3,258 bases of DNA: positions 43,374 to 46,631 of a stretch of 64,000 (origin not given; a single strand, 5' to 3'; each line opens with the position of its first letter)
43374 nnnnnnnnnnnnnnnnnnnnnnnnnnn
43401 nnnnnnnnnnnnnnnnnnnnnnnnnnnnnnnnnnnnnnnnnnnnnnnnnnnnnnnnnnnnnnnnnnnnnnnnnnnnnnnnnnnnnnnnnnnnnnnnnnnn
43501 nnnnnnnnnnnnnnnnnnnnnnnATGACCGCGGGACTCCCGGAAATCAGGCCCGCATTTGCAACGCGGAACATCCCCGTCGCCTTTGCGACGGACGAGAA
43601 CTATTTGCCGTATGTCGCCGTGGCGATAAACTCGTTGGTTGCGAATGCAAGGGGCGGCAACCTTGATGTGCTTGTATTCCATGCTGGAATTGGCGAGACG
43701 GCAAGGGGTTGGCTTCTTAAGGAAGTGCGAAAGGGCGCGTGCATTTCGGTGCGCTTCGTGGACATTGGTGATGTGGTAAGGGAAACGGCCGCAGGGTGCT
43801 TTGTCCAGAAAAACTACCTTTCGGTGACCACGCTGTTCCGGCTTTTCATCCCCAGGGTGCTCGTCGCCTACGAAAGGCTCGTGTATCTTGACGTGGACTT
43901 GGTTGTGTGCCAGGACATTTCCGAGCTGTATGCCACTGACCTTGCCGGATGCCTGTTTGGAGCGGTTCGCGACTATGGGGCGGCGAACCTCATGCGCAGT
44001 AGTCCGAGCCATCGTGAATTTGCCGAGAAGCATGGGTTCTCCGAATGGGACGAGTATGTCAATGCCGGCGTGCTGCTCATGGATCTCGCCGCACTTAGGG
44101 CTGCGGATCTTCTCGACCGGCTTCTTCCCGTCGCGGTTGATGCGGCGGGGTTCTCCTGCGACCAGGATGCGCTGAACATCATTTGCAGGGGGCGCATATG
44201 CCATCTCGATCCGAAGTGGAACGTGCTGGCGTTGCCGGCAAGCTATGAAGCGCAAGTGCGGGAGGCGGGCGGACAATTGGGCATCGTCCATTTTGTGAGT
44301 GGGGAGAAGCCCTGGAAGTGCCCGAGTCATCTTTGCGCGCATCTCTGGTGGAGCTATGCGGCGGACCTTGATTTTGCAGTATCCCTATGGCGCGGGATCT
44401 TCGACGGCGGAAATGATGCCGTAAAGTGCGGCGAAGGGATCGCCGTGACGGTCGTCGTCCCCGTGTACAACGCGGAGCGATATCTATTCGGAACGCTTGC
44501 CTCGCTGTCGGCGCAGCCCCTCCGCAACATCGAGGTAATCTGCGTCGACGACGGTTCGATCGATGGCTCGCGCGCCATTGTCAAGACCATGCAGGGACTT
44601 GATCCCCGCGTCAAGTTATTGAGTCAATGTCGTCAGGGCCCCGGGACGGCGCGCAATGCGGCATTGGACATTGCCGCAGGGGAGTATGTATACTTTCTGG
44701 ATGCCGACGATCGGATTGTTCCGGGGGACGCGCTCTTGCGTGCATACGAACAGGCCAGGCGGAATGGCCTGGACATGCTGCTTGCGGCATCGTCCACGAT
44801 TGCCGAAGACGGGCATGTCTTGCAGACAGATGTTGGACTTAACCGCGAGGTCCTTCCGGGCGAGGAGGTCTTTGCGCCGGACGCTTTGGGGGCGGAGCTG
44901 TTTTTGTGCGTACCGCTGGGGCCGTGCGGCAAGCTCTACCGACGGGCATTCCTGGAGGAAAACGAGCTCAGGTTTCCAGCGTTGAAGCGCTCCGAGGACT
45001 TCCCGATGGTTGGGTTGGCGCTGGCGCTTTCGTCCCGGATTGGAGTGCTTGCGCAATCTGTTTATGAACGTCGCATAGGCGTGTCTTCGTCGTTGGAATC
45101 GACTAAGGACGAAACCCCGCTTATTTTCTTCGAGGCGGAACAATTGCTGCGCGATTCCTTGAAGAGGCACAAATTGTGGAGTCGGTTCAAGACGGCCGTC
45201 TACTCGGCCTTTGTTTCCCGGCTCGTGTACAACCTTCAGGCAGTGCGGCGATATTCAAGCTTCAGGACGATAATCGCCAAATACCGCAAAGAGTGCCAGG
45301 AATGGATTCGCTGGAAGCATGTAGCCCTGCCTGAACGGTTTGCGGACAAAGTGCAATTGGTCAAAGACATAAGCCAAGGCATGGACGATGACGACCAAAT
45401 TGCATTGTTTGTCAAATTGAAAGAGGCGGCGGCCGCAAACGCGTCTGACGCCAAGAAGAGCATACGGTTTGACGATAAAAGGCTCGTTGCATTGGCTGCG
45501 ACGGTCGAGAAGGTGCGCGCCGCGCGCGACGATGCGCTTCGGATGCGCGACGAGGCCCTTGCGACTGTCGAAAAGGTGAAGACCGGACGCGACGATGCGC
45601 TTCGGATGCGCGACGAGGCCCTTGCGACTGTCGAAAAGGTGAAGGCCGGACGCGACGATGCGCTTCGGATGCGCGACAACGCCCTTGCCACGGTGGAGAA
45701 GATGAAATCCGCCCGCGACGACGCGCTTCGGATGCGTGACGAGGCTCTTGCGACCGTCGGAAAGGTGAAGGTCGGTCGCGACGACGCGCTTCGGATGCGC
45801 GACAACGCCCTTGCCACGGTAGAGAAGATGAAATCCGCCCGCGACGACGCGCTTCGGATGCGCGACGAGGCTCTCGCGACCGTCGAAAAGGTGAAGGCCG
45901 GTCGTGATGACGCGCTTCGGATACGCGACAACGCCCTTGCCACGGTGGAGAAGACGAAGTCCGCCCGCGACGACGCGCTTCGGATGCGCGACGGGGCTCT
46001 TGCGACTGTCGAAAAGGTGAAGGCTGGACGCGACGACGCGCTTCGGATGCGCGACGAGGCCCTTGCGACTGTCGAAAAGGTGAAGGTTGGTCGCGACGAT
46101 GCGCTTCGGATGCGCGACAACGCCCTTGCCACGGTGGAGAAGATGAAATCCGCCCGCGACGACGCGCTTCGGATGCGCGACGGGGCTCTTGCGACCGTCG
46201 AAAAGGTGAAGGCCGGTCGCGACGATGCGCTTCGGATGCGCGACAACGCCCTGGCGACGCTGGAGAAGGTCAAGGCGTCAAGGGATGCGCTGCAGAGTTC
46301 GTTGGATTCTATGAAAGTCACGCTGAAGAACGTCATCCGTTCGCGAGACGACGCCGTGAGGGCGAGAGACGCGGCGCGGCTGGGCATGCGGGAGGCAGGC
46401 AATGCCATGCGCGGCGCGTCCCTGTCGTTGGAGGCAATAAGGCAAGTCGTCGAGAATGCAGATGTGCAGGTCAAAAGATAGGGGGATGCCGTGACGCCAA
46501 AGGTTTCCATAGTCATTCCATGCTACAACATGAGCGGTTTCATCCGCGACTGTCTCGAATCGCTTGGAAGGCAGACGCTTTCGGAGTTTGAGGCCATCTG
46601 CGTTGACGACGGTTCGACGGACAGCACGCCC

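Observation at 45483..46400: Twelve near-identical 63-bp repeats encode a coiled coil at the C-terminus of a GT8-GT2 polymerase-like enzyme: candidate variable molecular ruler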

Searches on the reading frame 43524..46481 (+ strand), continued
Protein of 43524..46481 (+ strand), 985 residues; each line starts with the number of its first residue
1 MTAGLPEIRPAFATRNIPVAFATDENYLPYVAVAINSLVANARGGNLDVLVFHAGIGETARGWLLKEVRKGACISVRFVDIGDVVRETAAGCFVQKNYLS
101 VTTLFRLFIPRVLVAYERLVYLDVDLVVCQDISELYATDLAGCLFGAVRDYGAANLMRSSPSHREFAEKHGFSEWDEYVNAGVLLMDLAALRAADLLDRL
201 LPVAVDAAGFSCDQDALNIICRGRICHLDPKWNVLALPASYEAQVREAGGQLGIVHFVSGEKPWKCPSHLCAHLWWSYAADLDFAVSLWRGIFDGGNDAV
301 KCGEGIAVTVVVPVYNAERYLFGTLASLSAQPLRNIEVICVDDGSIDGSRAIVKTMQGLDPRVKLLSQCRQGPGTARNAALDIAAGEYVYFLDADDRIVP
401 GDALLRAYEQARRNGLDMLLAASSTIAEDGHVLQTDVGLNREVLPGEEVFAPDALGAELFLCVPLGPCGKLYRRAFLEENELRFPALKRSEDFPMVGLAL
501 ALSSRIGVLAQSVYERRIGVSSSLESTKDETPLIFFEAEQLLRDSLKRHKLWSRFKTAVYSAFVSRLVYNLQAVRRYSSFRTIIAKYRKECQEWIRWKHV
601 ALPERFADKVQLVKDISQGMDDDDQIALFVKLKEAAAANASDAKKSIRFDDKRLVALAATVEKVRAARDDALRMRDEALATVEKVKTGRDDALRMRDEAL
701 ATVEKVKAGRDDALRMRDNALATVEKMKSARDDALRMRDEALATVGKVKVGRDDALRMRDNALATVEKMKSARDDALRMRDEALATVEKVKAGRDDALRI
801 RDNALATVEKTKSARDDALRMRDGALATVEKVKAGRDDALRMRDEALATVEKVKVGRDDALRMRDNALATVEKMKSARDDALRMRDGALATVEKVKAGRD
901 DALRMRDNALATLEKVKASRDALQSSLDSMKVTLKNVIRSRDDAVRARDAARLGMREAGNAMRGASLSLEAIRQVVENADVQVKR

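Call 63: find_encoding_contigs(protein=P0086, flank=8000, max_places=1)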
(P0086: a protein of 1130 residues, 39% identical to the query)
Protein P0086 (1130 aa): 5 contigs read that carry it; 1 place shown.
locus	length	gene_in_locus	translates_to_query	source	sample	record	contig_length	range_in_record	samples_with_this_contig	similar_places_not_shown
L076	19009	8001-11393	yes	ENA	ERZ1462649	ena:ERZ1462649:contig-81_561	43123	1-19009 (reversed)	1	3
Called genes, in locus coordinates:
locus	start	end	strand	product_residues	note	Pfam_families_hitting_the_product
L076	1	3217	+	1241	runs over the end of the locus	-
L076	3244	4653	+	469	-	PF13727:CoA_binding_3, PF02397:Bac_transf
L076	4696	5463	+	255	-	PF01061:ABC2_membrane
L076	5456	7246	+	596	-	-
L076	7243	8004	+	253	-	PF13555:AAA_29 (faint), PF00005:ABC_tran, PF13304:AAA_21 (faint)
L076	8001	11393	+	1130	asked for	PF01501:Glyco_transf_8, PF00535:Glycos_transf_2, PF10111:Glyco_tranf_2_2, PF13641:Glyco_tranf_2_3, PF05159:Capsule_synth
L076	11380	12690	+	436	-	PF00535:Glycos_transf_2, PF10111:Glyco_tranf_2_2, PF13641:Glyco_tranf_2_3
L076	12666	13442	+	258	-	PF03721:UDPG_MGDP_dh_N (faint), PF00984:UDPG_MGDP_dh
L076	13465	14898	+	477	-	PF03062:MBOAT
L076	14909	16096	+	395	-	PF16822:ALGX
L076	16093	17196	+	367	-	PF00535:Glycos_transf_2, PF10111:Glyco_tranf_2_2, PF13641:Glyco_tranf_2_3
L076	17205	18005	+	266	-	PF13641:Glyco_tranf_2_3 (faint), PF00535:Glycos_transf_2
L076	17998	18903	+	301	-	PF13439:Glyco_transf_4, PF13579:Glyco_trans_4_4, PF00534:Glycos_transf_1, PF13692:Glyco_trans_1_4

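Call 83: find_encoding_contigs(protein=P0125, flank=3000, max_places=3)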
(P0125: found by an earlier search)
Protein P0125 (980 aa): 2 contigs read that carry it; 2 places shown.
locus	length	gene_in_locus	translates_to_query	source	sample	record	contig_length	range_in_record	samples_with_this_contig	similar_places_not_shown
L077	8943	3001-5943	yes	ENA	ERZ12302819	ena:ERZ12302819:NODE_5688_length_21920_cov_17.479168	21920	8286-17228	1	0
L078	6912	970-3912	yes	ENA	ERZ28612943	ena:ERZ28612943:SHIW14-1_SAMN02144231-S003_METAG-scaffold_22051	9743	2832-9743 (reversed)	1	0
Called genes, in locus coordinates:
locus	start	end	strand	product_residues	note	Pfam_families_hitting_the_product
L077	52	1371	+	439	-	PF13727:CoA_binding_3, PF02397:Bac_transf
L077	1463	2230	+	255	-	PF01061:ABC2_membrane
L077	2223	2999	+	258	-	PF00005:ABC_tran, PF13304:AAA_21 (faint)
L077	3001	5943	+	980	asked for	PF01501:Glyco_transf_8, PF00535:Glycos_transf_2, PF10111:Glyco_tranf_2_2, PF13641:Glyco_tranf_2_3 (weak), PF12329:TMF_DNA_bd (faint), PF04102:SlyX (faint)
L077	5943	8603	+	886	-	PF00535:Glycos_transf_2, PF10111:Glyco_tranf_2_2, PF13641:Glyco_tranf_2_3, PF04464:Glyphos_transf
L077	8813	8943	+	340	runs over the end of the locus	PF00535:Glycos_transf_2, PF10111:Glyco_tranf_2_2, PF13641:Glyco_tranf_2_3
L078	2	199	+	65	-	?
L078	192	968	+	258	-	PF00005:ABC_tran, PF13304:AAA_21 (faint)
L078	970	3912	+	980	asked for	PF01501:Glyco_transf_8, PF00535:Glycos_transf_2, PF10111:Glyco_tranf_2_2, PF13641:Glyco_tranf_2_3 (weak), PF12329:TMF_DNA_bd (faint), PF04102:SlyX (faint)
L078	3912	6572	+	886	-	PF00535:Glycos_transf_2, PF10111:Glyco_tranf_2_2, PF13641:Glyco_tranf_2_3, PF04464:Glyphos_transf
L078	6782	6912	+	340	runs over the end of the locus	PF00535:Glycos_transf_2, PF10111:Glyco_tranf_2_2, PF13641:Glyco_tranf_2_3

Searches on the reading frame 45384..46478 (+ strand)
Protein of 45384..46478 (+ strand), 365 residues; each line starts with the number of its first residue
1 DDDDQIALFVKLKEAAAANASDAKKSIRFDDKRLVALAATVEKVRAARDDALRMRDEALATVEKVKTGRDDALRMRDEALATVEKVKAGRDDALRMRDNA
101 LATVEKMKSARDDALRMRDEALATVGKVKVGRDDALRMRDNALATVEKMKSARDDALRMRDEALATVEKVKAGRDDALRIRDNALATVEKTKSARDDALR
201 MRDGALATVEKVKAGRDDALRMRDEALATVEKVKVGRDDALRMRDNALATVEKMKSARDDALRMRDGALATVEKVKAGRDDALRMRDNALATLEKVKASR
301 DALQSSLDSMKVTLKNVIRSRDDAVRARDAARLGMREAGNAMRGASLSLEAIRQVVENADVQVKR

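Call 56: search_protein_families(library=pfam, proteins=[window:45399-46478:+], max_evalue=1)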
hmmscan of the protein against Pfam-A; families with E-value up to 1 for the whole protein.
window:45399-46478:+ (360 aa): 4 families
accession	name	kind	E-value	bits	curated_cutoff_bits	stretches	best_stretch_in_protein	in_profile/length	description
PF24423.1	OVT1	-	0.00073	20.3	30.9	1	280-324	30-88/100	Major antigen, helical domain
PF17578.7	DUF5481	-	0.0022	18.8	27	0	95-119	28-52/103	Family of unknown function (DUF5481)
PF06217.17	GAGA_bind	-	0.0063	17.2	26.6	0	31-108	26-97/284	GAGA binding protein-like family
PF13424.12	TPR_12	-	0.78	10.4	30.1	0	55-118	10-73/77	Tetratricopeptide repeat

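Call 70: search_solved_structures(query=window:45384-46478:+, max_evalue=1)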
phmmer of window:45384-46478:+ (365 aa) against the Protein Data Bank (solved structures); distinct sequences matched with E-value up to 1: 12.
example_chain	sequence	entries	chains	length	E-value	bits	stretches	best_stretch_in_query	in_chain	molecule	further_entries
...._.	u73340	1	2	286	9.5e-05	25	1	79-221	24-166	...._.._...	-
4d4e_A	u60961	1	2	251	0.00037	23.1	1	79-294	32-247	ARMADILLO REPEAT PROTEIN ARM00016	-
5mfb_A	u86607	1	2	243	0.0004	22.9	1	79-294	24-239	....(Dq)4CqI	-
4rzp_A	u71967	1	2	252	0.00083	21.9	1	70-298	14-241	Engineered Protein OR366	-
4v3q_A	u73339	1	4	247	0.0015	21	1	79-284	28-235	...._M4_AII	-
5mfd_A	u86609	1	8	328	0.021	17.3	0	77-252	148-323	YIIIM''6AII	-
5mfi_A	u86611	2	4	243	0.033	16.6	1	44-294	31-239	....(Dq.V2)4CqI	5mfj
4v3o_A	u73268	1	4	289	0.073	15.5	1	77-296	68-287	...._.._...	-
4d49_A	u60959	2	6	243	0.14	14.6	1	79-294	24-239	ARMADILLO REPEAT PROTEIN ARM00027 | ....(Dq.V1)4CPAF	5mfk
4pls_A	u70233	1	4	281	0.28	13.6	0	77-257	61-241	Arm00010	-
4plq_A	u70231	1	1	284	0.29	13.6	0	75-173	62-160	Arm00011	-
4plr_A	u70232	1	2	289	0.3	13.5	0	75-176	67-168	Arm00008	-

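Call 71: search_solved_structures(query=window:45384-46478:+, max_evalue=0.001, show_alignments=1)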
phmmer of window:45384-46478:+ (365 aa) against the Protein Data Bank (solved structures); distinct sequences matched with E-value up to 0.001: 4.
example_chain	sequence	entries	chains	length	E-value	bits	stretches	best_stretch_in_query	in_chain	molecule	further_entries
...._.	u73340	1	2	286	9.5e-05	25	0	79-221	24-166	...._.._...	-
4d4e_A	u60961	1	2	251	0.00037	23.1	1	79-294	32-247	ARMADILLO REPEAT PROTEIN ARM00016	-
5mfb_A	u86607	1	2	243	0.0004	22.9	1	79-294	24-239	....(Dq)4CqI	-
4rzp_A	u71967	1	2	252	0.00083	21.9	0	70-298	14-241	Engineered Protein OR366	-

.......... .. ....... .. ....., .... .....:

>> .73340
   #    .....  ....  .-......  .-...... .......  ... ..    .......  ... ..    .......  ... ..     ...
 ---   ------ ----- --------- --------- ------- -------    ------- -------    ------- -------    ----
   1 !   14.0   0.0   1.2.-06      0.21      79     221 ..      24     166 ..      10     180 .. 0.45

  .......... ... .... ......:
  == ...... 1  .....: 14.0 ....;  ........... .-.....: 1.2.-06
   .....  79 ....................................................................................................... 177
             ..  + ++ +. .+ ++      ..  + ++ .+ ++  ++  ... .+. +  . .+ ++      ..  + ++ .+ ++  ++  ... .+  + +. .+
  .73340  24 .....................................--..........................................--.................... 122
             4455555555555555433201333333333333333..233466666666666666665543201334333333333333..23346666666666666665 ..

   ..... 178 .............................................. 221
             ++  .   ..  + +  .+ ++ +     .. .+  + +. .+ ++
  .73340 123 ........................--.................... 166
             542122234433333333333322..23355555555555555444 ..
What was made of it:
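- phmmer gives weak in-phase hits to designed armadillo repeat proteins with a 42-aa period (E 1e-4; calls 70, 71), matching the alternating E/N unit pair. The armadillo alignment has low posterior accuracy (0.45) and needs compensating gaps (call 71).
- Tried and rejected: Weak PDB hits of the tail to designed armadillo repeat proteins (calls 70, 71) were examined and judged an artefact of matching periods.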

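Call 82: predict_structure(protein=window:45384-46478:+)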
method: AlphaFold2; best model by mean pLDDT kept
length: 365 residues; sequences in the alignment: 1
mean_pLDDT: 82.3   pTM: 0.42
mean pLDDT of the five models: 82.3, 76.1, 75.9, 73.1, 70.1
residues with pLDDT >= 90: 111; 70-90: 214; 50-70: 38; < 50: 2
segments of 3 or more residues with pLDDT < 50: none
pLDDT, mean of each block of 10 residues (from residue 1): 69 76 73 80 88 93 93 94 91 92 90 88 70 81 88 91 91 92 93 93 91 87 84 81 81 80 80 78 79 81 79 81 77 71 61 66 51
secondary structure, 60 per line:
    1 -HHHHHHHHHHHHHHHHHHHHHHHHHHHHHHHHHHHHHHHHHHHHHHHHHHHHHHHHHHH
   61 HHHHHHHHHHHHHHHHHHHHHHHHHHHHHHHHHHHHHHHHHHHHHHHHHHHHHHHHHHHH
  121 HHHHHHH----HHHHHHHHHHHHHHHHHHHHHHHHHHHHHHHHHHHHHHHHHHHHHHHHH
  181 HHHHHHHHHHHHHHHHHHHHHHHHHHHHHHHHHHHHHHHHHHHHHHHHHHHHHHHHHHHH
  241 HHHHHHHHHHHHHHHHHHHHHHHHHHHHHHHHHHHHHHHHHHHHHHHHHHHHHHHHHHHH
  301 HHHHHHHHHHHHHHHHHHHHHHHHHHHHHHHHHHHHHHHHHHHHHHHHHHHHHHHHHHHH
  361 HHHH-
elements in order: H2-127 H132-364
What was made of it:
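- The tail alone gives two helices of 126 and 233 residues at mean pLDDT 82 (call 82). AlphaFold2 gives uninterrupted helices of 126 and 233 residues, with no helix-turn-helix solenoid (call 82).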
